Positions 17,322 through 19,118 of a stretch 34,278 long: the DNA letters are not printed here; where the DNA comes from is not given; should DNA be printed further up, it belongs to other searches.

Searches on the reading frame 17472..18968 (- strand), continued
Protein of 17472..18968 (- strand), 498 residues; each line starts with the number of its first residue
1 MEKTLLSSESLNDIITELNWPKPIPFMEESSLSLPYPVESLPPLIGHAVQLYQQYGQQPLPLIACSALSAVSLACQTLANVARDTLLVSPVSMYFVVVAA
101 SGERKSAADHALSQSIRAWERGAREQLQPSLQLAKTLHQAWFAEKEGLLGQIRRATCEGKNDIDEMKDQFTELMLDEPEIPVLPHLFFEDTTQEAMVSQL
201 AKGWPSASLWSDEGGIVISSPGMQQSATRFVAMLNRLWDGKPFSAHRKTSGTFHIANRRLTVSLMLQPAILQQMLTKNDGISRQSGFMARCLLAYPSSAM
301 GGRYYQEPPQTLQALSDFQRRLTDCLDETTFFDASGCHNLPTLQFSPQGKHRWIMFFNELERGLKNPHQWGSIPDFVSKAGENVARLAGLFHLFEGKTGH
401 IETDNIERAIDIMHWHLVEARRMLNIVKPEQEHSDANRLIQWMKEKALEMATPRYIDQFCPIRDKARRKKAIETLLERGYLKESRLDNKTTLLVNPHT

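Call 52: get_annotated_region(hit=H38, flank=9000)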
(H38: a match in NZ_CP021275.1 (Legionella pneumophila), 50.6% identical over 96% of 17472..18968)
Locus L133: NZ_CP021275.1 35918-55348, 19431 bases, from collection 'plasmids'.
description: Legionella pneumophila strain D-4040 plasmid unnamed1, complete sequence
organism: Legionella pneumophila (NCBI taxid 446)
taxonomy: Bacteria; Pseudomonadota; Gammaproteobacteria; Legionellales; Legionellaceae; Legionella; Legionella pneumophila
host: -; source: Homo sapiens; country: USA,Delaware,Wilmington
typing (MOB-suite, as given by PLSDB): conjugative; replicon rep_cluster_522; relaxase MOBF; mating-pair formation MPF_F
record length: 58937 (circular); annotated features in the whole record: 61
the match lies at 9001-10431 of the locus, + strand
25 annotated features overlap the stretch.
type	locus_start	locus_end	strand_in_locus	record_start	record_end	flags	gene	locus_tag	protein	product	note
CDS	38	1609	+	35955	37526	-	-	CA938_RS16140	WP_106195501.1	ATP-binding protein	-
CDS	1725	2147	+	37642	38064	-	-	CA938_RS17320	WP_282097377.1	GNAT family N-acetyltransferase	-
CDS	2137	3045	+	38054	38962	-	-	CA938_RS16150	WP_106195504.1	aminoglycoside phosphotransferase family protein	GO:0006468 - protein phosphorylation [Evidence IEA]; GO:0019748 - secondary metabolic process [Evidence IEA]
CDS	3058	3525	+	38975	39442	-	-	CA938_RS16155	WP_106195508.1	GNAT family N-acetyltransferase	-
CDS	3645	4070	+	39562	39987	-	-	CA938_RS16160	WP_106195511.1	GNAT family N-acetyltransferase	-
CDS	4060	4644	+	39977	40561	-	-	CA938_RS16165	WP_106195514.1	pyridoxamine 5'-phosphate oxidase family protein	-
CDS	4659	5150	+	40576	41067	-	-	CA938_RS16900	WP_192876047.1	GNAT family N-acetyltransferase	-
CDS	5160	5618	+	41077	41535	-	-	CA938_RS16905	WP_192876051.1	GNAT family N-acetyltransferase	-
CDS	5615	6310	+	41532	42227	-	-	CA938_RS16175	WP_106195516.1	cyclase family protein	-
CDS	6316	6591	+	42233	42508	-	-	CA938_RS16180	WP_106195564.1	GIY-YIG nuclease family protein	-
CDS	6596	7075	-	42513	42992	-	-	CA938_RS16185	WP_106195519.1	GNAT family protein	-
CDS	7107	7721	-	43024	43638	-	-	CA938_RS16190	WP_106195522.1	recombinase family protein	GO:0006310 - DNA recombination [Evidence IEA]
CDS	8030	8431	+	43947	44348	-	-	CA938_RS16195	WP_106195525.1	type II toxin-antitoxin system RelE/ParE family toxin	-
CDS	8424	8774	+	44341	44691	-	-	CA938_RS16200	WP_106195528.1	helix-turn-helix transcriptional regulator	-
CDS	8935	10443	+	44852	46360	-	-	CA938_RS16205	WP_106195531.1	YfjI family protein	-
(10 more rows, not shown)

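Call 68: search_solved_structures(query=window:17472-18968:-, max_evalue=1, show_alignments=2)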
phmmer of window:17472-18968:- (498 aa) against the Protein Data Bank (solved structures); distinct sequences matched with E-value up to 1: 1.
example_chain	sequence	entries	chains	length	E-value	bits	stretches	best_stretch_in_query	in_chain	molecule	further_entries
4jot_A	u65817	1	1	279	0.72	11.6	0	262-319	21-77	Enoyl-CoA hydratase, putative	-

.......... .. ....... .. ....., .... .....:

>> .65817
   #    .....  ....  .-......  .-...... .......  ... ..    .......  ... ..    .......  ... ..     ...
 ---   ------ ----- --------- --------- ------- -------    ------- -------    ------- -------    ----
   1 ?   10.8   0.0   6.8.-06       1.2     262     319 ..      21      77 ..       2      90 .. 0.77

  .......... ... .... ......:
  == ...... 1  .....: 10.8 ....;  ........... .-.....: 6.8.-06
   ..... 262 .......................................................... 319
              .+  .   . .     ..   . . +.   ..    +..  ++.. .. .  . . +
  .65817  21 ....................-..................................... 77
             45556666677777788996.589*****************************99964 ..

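Call 80: get_annotated_region(hit=H16, flank=2500)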
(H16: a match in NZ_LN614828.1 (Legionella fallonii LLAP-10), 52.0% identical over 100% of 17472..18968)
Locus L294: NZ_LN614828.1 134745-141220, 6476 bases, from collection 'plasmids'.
description: Legionella fallonii LLAP-10 plasmid II, complete sequence
organism: Legionella fallonii LLAP-10 (NCBI taxid 1212491)
taxonomy: Bacteria; Pseudomonadota; Gammaproteobacteria; Legionellales; Legionellaceae; Legionella; Legionella fallonii; Legionella fallonii LLAP-10
host: -; source: -; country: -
typing (MOB-suite, as given by PLSDB): conjugative; relaxase MOBF; mating-pair formation MPF_F
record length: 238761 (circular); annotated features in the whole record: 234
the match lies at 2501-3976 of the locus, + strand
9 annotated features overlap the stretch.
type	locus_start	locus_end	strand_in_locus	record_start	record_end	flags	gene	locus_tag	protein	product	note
CDS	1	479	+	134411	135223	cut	-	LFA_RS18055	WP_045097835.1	hypothetical protein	-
CDS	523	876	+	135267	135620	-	-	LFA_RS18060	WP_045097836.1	type II toxin-antitoxin system RelE/ParE family toxin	-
CDS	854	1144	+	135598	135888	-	-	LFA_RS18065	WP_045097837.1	helix-turn-helix transcriptional regulator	-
CDS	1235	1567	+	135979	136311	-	-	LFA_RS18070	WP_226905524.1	hypothetical protein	-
CDS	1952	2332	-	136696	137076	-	-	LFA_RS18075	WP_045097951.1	MazG nucleotide pyrophosphohydrolase domain-containing protein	-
CDS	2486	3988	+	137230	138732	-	-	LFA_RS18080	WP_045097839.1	YfjI family protein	-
CDS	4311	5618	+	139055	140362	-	-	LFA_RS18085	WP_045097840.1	hypothetical protein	-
CDS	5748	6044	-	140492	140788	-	-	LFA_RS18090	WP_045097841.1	type II toxin-antitoxin system RelE/ParE family toxin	GO:0030541 - plasmid partitioning [Evidence IEA]; GO:0051290 - protein heterotetramerization [Evidence IEA]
CDS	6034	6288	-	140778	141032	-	-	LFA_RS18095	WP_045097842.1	type II toxin-antitoxin system ParD family antitoxin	GO:0051983 - regulation of chromosome segregation [Evidence IEA]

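Call 81: get_annotated_region(hit=H17, flank=2500)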
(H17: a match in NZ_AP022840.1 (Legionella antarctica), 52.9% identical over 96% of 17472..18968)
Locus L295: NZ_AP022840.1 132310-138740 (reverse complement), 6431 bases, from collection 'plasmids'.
description: Legionella antarctica strain TUM19329 plasmid pTUM19329-1
organism: Legionella antarctica (NCBI taxid 2708020)
taxonomy: Bacteria; Pseudomonadota; Gammaproteobacteria; Legionellales; Legionellaceae; Legionella; Legionella antarctica
host: -; source: -; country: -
typing (MOB-suite, as given by PLSDB): non-mobilizable; mating-pair formation MPF_F
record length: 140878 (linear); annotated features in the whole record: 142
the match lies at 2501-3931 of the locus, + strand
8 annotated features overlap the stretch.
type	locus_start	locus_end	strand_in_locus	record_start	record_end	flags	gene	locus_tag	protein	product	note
CDS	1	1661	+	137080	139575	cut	-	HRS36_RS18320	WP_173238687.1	AAA family ATPase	-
CDS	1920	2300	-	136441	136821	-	-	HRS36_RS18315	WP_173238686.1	MazG nucleotide pyrophosphohydrolase domain-containing protein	-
CDS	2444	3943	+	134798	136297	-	-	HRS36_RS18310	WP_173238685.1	YfjI family protein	-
CDS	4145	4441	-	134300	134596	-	-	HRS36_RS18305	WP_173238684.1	type II toxin-antitoxin system RelE/ParE family toxin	GO:0030541 - plasmid partitioning [Evidence IEA]; GO:0051290 - protein heterotetramerization [Evidence IEA]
CDS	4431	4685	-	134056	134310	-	-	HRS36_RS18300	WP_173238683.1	type II toxin-antitoxin system ParD family antitoxin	GO:0051983 - regulation of chromosome segregation [Evidence IEA]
CDS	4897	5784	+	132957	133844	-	-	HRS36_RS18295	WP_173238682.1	recombinase family protein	GO:0006310 - DNA recombination [Evidence IEA]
CDS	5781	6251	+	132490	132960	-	-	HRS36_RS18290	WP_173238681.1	WGR domain-containing protein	-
CDS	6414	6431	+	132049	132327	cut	-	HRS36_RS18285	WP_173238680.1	HU family DNA-binding protein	GO:0030261 - chromosome condensation [Evidence IEA]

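Call 82: get_annotated_region(hit=H18, flank=2500)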
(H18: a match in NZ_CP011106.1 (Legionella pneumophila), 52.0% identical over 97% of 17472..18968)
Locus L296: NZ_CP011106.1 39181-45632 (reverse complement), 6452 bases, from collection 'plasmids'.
description: Legionella pneumophila strain L10-023 isolate Ulm plasmid unnamed, complete sequence
organism: Legionella pneumophila (NCBI taxid 446)
taxonomy: Bacteria; Pseudomonadota; Gammaproteobacteria; Legionellales; Legionellaceae; Legionella; Legionella pneumophila
host: -; source: Homo sapiens,sputum sample; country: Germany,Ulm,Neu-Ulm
typing (MOB-suite, as given by PLSDB): conjugative; relaxase MOBF; mating-pair formation MPF_F
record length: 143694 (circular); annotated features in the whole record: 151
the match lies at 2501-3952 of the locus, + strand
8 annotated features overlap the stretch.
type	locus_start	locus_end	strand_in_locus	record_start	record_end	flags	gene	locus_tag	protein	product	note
CDS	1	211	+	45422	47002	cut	-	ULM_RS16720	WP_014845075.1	alpha/beta fold hydrolase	-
CDS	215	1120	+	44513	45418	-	-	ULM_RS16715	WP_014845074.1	alpha/beta hydrolase-fold protein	-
CDS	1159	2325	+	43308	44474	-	-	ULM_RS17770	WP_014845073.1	methyltransferase domain-containing protein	-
CDS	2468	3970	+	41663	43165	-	-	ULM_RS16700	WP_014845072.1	YfjI family protein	-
CDS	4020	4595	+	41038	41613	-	-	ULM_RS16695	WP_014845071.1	pyridoxamine 5'-phosphate oxidase family protein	-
CDS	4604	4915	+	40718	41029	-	-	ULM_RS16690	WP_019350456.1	structural toxin protein (hemagglutinin/hemolysin) RtxA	-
CDS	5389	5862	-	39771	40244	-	-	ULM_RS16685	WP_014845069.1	GNAT family N-acetyltransferase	-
CDS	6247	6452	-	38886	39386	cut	-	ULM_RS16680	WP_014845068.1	GNAT family N-acetyltransferase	-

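Call 83: get_annotated_region(hit=H26, flank=2500)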
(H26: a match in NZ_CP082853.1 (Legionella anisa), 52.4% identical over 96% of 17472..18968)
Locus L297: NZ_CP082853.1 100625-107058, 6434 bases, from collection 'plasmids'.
description: Legionella anisa strain FDAARGOS_1480 plasmid unnamed1, complete sequence
organism: Legionella anisa (NCBI taxid 28082)
taxonomy: Bacteria; Pseudomonadota; Gammaproteobacteria; Legionellales; Legionellaceae; Legionella; Legionella anisa
host: -; source: -; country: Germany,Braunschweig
typing (MOB-suite, as given by PLSDB): non-mobilizable; replicon rep_cluster_522
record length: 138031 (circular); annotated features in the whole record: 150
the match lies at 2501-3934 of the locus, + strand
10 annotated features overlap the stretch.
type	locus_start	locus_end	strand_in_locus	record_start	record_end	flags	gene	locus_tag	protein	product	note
CDS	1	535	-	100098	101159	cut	arsB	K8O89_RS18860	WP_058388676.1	ACR3 family arsenite efflux transporter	-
CDS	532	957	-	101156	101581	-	-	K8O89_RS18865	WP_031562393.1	arsenate reductase ArsC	-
CDS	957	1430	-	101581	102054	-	-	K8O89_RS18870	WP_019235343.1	ArsI/CadI family heavy metal resistance metalloenzyme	-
CDS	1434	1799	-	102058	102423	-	-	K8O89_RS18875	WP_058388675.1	metalloregulator ArsR/SmtB family transcription factor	GO:0006355 - regulation of DNA-templated transcription [Evidence IEA]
CDS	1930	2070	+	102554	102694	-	-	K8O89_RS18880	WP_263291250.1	recombinase family protein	GO:0006310 - DNA recombination [Evidence IEA]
CDS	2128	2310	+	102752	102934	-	-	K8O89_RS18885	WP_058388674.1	helix-turn-helix domain-containing protein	-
CDS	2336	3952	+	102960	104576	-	-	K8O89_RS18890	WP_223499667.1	YfjI family protein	-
CDS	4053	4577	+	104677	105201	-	-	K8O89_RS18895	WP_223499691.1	pyridoxamine 5'-phosphate oxidase family protein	-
CDS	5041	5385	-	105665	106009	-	-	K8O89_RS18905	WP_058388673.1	avidin/streptavidin family protein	-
CDS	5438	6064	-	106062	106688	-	-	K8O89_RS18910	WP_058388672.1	PAS and helix-turn-helix domain-containing protein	GO:0006355 - regulation of DNA-templated transcription [Evidence IEA]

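Call 93: find_encoding_contigs(protein=P0003, flank=3000, max_places=2)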
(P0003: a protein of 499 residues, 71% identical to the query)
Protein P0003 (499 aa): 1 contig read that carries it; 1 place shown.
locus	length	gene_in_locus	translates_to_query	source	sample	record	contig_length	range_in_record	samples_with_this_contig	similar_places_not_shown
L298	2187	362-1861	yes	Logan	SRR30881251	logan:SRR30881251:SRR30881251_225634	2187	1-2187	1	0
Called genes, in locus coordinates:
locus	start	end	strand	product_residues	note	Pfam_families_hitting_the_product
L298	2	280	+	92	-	?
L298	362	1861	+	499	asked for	PF13148:DUF3987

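Call 94: find_encoding_contigs(protein=P0004, flank=3000, max_places=2)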
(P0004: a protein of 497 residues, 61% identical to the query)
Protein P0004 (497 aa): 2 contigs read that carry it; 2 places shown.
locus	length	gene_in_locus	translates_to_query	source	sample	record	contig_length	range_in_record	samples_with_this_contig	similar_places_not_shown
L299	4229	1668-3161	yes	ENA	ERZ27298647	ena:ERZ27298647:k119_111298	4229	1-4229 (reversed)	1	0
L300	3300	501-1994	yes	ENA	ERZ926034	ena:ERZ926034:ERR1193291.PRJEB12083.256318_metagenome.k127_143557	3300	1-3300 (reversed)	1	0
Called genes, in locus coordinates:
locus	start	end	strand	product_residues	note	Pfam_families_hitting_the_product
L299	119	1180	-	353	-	-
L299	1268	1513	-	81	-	-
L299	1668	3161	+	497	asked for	PF13148:DUF3987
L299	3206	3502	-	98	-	-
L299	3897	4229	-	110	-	?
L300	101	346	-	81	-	-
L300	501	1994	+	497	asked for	PF13148:DUF3987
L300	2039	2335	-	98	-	-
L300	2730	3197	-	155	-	PF02534:T4SS-DNA_transf, PF10412:TrwB_AAD_bind (weak), PF12696:TraG-D_C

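Call 95: find_encoding_contigs(protein=P0019, flank=4000, max_places=2)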
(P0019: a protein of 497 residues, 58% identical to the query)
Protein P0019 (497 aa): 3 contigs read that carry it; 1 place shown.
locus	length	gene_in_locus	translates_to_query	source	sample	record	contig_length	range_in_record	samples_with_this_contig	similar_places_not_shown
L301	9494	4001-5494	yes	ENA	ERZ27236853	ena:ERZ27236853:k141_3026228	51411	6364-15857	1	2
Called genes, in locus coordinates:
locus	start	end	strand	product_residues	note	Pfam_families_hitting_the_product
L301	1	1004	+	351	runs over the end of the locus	PF17761:DUF1016_N, PF06250:YhcG_C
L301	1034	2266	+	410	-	PF00589:Phage_integrase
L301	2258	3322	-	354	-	-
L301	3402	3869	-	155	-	PF00293:NUDIX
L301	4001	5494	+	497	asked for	PF13148:DUF3987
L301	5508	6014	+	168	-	PF04073:tRNA_edit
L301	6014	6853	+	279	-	PF18765:Polbeta, PF01909:NTP_transf_2, PF13427:AadA_C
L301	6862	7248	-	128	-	PF04241:DUF423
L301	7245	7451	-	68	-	PF11146:DUF2905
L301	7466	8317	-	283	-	PF00753:Lactamase_B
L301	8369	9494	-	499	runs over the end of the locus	PF13302:Acetyltransf_3, PF13523:Acetyltransf_8, PF13673:Acetyltransf_10 (faint), PF13508:Acetyltransf_7 (faint), PF00583:Acetyltransf_1, PF03819:MazG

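Call 101: predict_structure(alignment_id=A3)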
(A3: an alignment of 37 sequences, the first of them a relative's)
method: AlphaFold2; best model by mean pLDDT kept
length: 498 residues; sequences in the alignment: 37
mean_pLDDT: 63.7   pTM: 0.40
mean pLDDT of the five models: 63.7, 60.2, 59.5, 58.7, 56.6
residues with pLDDT >= 90: 20; 70-90: 221; 50-70: 70; < 50: 187
segments of 3 or more residues with pLDDT < 50: 1-9, 81-112, 186-223, 234-275, 277-319, 321-337
pLDDT, mean of each block of 10 residues (from residue 1): 41 57 63 77 80 75 72 56 42 36 38 57 74 84 90 85 86 84 50 44 33 42 51 48 44 41 45 47 39 33 35 42 42 46 83 89 75 78 84 80 90 85 60 78 87 85 87 85 82 83
secondary structure, 60 per line:
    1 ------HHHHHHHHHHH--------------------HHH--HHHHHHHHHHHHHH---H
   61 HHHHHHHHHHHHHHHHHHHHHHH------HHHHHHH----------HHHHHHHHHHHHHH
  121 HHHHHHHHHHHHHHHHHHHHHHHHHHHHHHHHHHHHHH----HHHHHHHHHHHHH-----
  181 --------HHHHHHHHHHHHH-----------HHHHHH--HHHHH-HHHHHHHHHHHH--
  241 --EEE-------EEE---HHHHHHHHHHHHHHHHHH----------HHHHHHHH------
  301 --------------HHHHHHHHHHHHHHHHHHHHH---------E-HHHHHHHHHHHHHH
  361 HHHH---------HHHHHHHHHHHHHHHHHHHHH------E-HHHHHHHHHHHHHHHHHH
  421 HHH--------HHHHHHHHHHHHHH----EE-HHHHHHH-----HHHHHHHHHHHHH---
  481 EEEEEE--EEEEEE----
elements in order: H7-17 H43-56 H60-83 H90-96 H107-158 H163-175 H189-201 H213-218 H221-225 H227-238 E243-245 E253-255 H259-276 H287-294 H315-335 H347-364 H374-394 H403-423 H432-445 H453-459 H465-477 E481-486 E489-494

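Call 105: fold_search(model_id=the predicted structure, library=pdb)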
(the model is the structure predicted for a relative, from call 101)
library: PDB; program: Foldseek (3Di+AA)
matches with E <= 10: 426; with E <= 0.001: 0
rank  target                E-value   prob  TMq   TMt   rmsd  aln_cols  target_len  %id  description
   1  9gm5_A                1.5e-01  0.66  0.12  0.14  10.8       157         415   11  OCCM maturation intermediate stalled with an Arginine Finger mutation in Mcm5: Conformer 1 (released 2025-03-05)
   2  9cgc_O                1.7e-01  0.20  0.12  0.15  25.1       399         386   12  Yeast 26S proteasome non-substrate-engaged (S1 state) (released 2025-07-09)
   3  1fnn_A                2.0e-01  0.75  0.11  0.14  13.4       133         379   11  CRYSTAL STRUCTURE OF CDC6P FROM PYROBACULUM AEROPHILUM (released 2000-10-04)
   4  2mr3_MODEL_1_A        2.0e-01  0.18  0.12  0.16  24.5       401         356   13  A subunit of 26S proteasome lid complex (released 2015-02-04)
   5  3lfk_C                2.2e-01  1.00  0.11  0.46   3.8        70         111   14  A reported archaeal mechanosensitive channel is a structural homolog of MarR-like transcriptional regulators (released 2010-04-14)
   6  6wgi_A                2.7e-01  0.41  0.13  0.15  13.7       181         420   10  Atomic model of the mutant OCCM (ORC-Cdc6-Cdt1-Mcm2-7 with Mcm6 WHD truncation) loaded on DNA at 10.5 A resolution (released 2020-07-15)
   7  5l0p                  2.8e-01  0.57  0.12  0.17   9.4       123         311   11  Symmetry-based assembly of a two-dimensional protein lattice (released 2017-03-29)
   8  2do7_MODEL_1_A        2.9e-01  0.97  0.11  0.44   4.2        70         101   16  Solution structure of the winged helix-turn-helix motif of human CUL-4B (released 2007-04-17)
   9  7cb8_A                3.4e-01  0.77  0.12  0.15  10.3       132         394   13  Structure of a FIC-domain protein from Mycobacterium marinum in complex with CDP (released 2021-08-18)
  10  9nkg_X                4.0e-01  0.10  0.12  0.14  24.3       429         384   12  Structure of substrate engaged MIDN-bound human 26S proteasome, EB-MIDN (Composite map) (released 2025-05-07)
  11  5gjq_S                4.9e-01  0.12  0.12  0.14  23.6       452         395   10  Structure of the human 26S proteasome bound to USP14-UbAl (released 2016-08-17)
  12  2dk8_MODEL_1_A        5.1e-01  0.98  0.12  0.59   4.9        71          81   21  Solution structure of rpc34 subunit in RNA polymerase III from mouse (released 2006-10-06)
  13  9a40_A                5.1e-01  0.05  0.10  0.07  39.5       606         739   12  model of Cullin4 (released 2024-09-18)
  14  9bv3_V                5.9e-01  0.07  0.10  0.11  26.5       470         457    9  M1B Midnolin-Proteasome (released 2025-06-11)
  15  3lfk_A                6.2e-01  0.99  0.11  0.42   3.6        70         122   14  A reported archaeal mechanosensitive channel is a structural homolog of MarR-like transcriptional regulators (released 2010-04-14)
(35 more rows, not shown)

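Call 116: get_annotated_region(hit=H28, flank=700)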
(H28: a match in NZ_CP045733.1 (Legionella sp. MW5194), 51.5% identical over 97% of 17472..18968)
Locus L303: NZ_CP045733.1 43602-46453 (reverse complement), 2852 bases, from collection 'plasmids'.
description: Legionella sp. MW5194 plasmid unnamed1, complete sequence
organism: Legionella sp. MW5194 (NCBI taxid 2662448)
taxonomy: Bacteria; Pseudomonadota; Gammaproteobacteria; Legionellales; Legionellaceae; Legionella; Legionella sp. MW5194
host: -; source: Water,water; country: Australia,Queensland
typing (MOB-suite, as given by PLSDB): non-mobilizable
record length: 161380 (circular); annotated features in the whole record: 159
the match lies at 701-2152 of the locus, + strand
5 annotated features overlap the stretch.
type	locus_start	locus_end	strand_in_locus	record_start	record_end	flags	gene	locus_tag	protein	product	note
CDS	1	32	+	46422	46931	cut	-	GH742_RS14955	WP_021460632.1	class I SAM-dependent methyltransferase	-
CDS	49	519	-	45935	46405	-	-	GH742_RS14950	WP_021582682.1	GNAT family N-acetyltransferase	-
CDS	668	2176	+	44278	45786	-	-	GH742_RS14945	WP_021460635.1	YfjI family protein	-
CDS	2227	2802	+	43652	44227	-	-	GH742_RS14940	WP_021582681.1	pyridoxamine 5'-phosphate oxidase family protein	-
CDS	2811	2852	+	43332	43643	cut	-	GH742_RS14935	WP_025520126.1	hypothetical protein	-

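Call 117: get_annotated_region(hit=H29, flank=700)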
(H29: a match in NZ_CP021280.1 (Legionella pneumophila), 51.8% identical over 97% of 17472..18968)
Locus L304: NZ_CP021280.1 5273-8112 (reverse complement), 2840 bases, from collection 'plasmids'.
description: Legionella pneumophila subsp. fraseri strain F-4198 plasmid unnamed, complete sequence
organism: Legionella pneumophila (NCBI taxid 91892)
taxonomy: Bacteria; Pseudomonadota; Gammaproteobacteria; Legionellales; Legionellaceae; Legionella; Legionella pneumophila
host: -; source: protozoa,bulk water sample from a shower; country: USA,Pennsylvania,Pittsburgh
typing (MOB-suite, as given by PLSDB): conjugative; replicon rep_cluster_522; relaxase MOBF; mating-pair formation MPF_F
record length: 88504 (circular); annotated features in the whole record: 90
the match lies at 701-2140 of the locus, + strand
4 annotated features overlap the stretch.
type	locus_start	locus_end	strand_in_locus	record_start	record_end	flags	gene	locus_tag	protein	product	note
CDS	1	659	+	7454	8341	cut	-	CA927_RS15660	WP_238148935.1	Abi family protein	-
CDS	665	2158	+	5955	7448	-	-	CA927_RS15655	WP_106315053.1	YfjI family protein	-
CDS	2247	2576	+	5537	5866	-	-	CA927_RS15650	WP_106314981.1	hypothetical protein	-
CDS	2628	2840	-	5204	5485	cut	-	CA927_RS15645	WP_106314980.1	type II toxin-antitoxin system YafQ family toxin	-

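Call 118: get_annotated_region(hit=H40, flank=700)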
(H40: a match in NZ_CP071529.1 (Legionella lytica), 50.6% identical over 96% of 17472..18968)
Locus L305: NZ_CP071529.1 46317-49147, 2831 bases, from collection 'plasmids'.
description: Legionella lytica strain PCM 2298 plasmid pLlyPCM2298_2, complete sequence
organism: Legionella lytica (NCBI taxid 96232)
taxonomy: Bacteria; Pseudomonadota; Gammaproteobacteria; Legionellales; Legionellaceae; Legionella; Legionella lytica
host: -; source: Acanthamoeba castellanii,bacterial culture; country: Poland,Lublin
typing (MOB-suite, as given by PLSDB): non-mobilizable; replicon rep_cluster_522; mating-pair formation MPF_F
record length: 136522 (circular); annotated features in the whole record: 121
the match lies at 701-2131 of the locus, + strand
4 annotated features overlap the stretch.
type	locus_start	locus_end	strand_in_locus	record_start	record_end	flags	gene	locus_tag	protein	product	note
CDS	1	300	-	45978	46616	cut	-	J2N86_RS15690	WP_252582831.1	hypothetical protein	-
CDS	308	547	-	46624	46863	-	-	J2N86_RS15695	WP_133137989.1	hypothetical protein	-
CDS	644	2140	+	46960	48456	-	-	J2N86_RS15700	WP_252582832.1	YfjI family protein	-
CDS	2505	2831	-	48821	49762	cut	-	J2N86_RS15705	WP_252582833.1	hypothetical protein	-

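Call 134: search_protein_families(library=phrogs, proteins=[window:17472-18968:-], max_evalue=0.001)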
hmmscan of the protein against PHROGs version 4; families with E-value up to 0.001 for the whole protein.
window:17472-18968:- (498 aa): 3 families
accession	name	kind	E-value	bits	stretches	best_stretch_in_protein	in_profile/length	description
phrog_2373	-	DNA, RNA and nucleotide metabolism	5.1e-58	197.9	1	20-460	41-471/515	DNA helicase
phrog_3022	-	DNA, RNA and nucleotide metabolism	9e-12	45.2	2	159-489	421-775/788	DNA primase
phrog_10514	-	DNA, RNA and nucleotide metabolism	1.2e-09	37.9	0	378-485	626-732/750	DNA primase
